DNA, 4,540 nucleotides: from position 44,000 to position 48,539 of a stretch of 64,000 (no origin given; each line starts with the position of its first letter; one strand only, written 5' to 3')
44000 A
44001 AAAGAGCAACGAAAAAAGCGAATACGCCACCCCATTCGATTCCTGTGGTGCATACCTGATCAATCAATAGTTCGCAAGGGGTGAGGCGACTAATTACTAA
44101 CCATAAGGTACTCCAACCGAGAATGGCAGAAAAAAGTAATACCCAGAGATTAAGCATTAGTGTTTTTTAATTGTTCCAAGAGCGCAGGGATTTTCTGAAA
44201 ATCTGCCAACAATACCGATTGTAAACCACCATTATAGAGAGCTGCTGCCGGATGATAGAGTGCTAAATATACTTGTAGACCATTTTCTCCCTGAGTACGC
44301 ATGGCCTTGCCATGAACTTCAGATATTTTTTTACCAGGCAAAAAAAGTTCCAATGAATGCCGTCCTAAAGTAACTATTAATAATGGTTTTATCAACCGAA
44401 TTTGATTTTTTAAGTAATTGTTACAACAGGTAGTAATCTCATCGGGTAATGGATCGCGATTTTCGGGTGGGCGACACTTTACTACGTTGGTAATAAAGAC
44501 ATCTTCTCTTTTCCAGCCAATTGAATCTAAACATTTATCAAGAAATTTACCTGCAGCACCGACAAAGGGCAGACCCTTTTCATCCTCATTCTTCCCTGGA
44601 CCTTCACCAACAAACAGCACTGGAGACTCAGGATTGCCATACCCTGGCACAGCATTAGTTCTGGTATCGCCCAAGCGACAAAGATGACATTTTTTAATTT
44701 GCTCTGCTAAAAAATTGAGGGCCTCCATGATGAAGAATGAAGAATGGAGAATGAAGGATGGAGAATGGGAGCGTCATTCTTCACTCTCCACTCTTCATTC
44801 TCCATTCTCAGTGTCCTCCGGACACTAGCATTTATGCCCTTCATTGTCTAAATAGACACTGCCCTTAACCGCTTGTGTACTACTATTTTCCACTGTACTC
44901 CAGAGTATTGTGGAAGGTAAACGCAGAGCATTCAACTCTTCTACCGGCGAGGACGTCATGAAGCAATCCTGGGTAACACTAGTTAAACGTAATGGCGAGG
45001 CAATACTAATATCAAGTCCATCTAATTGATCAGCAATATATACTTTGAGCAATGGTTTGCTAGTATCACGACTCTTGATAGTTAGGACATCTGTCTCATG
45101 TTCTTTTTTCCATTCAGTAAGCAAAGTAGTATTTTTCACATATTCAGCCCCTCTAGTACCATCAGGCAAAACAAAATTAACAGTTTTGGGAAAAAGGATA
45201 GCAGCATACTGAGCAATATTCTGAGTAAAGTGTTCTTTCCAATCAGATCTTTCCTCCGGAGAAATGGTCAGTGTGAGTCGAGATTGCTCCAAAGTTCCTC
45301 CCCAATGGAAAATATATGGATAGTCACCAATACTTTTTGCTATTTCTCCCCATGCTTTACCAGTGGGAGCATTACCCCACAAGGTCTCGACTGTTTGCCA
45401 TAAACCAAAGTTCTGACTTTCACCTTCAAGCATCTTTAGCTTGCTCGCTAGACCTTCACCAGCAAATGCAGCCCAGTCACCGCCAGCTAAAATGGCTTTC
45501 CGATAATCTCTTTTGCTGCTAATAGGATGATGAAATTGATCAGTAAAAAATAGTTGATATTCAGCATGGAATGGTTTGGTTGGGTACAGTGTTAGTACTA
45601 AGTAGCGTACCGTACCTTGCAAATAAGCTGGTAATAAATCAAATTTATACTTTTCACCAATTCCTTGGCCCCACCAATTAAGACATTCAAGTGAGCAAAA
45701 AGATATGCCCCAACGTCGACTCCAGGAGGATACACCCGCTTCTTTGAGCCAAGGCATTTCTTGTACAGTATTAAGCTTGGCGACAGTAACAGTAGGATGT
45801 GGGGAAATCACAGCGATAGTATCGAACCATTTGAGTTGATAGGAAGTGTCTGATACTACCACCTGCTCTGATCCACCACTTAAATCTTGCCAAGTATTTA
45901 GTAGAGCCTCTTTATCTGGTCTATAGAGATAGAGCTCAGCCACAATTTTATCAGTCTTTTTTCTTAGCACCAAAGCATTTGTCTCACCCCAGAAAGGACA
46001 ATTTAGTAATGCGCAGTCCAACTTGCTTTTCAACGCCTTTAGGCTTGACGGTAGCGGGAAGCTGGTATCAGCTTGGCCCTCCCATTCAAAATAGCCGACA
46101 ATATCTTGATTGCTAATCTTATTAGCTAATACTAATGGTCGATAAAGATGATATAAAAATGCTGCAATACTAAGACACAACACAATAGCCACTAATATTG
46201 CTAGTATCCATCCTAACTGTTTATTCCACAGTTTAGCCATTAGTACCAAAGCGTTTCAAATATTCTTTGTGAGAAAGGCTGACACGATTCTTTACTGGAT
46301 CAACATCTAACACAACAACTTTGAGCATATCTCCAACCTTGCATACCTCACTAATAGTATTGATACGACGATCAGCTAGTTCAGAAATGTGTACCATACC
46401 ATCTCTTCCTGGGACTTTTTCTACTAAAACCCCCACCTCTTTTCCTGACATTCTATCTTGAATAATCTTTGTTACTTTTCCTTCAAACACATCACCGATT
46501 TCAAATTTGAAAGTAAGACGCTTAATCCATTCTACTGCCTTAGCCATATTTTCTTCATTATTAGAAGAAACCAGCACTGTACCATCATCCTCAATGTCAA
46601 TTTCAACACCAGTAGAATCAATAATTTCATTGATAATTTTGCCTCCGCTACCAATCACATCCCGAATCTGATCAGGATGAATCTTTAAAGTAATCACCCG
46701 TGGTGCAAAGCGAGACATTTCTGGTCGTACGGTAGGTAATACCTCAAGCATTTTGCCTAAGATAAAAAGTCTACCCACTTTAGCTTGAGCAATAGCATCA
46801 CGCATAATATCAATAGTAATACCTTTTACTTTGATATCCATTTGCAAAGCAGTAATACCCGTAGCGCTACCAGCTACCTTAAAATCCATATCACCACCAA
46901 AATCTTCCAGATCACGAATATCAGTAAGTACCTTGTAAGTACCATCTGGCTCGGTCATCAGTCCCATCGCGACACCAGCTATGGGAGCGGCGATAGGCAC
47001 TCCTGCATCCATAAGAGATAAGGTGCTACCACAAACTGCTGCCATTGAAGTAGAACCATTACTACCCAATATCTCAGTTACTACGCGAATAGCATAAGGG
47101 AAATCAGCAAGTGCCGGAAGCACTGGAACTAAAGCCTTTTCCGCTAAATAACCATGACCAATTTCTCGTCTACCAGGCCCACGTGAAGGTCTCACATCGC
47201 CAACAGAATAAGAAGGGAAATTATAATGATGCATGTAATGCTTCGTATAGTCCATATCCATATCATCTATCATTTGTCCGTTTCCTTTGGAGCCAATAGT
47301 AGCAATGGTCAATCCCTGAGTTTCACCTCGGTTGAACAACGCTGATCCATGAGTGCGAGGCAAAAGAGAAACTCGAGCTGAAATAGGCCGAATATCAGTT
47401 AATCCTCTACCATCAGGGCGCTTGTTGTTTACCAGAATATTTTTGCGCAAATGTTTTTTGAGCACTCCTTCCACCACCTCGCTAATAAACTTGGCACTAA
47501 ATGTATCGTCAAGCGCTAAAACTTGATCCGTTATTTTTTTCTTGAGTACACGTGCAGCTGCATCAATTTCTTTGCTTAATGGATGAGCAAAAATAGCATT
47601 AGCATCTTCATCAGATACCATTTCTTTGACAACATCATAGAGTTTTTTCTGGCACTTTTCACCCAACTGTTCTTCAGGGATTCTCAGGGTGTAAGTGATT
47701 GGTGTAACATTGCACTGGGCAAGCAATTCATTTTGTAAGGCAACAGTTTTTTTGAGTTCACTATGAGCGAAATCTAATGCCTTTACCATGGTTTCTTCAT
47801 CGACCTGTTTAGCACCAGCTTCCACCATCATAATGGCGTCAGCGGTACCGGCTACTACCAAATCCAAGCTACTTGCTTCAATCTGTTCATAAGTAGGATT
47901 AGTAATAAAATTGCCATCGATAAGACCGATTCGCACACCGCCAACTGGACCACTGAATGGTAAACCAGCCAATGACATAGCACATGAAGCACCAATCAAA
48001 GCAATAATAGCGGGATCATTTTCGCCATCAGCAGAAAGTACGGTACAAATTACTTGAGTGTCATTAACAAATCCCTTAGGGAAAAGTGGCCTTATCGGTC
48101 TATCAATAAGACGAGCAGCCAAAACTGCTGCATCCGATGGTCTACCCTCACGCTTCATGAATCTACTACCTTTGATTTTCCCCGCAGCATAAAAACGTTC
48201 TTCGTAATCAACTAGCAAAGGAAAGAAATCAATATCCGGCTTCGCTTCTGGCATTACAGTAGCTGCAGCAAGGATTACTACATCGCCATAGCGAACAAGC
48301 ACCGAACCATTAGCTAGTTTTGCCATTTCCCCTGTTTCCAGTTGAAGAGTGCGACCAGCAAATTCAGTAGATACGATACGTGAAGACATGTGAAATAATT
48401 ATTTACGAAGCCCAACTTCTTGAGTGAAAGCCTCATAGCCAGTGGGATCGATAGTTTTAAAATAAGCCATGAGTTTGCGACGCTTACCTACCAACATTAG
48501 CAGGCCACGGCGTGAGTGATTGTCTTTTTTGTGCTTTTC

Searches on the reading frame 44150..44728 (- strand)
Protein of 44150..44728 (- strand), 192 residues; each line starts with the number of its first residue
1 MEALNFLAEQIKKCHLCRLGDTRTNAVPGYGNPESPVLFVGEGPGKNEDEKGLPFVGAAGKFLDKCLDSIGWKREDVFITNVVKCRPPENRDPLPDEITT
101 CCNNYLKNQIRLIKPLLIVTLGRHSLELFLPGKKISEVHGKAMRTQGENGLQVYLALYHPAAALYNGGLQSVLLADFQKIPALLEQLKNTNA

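Call 6: search_protein_families(library=pfam, proteins=[window:44150-44728:-])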
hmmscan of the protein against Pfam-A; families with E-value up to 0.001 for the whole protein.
window:44150-44728:- (192 aa): 1 family
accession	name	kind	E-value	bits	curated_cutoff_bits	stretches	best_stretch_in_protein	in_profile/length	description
PF03167.25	UDG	-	7.2e-38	130.3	24.3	1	28-168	1-126/141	Uracil DNA glycosylase superfamily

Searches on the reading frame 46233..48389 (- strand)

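Call 6: search_protein_families(library=pfam, proteins=[window:46233-48389:-])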
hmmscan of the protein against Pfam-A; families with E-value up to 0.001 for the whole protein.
window:46233-48389:- (718 aa): 6 families
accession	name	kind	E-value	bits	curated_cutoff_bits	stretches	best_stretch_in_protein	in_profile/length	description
PF01138.27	RNase_PH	-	5.2e-50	169.7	25.5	2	12-144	2-130/130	3' exoribonuclease family, domain 1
PF03725.20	RNase_PH_C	-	1.1e-22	80.2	20.8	1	147-210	1-66/67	3' exoribonuclease family, domain 2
PF00575.29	S1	-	7.6e-15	55.5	22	1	628-708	1-74/74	S1 RNA binding domain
PF00013.35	KH_1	-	5.9e-11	42.4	21.5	1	566-623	2-65/66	KH domain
PF03726.19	PNPase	-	1.3e-05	26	24.6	1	276-328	27-80/81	Polyribonucleotide nucleotidyltransferase, RNA binding domain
PF23459.1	S1_RRP5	-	0.00017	22.6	27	1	651-706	16-71/72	RRP5 S1 domain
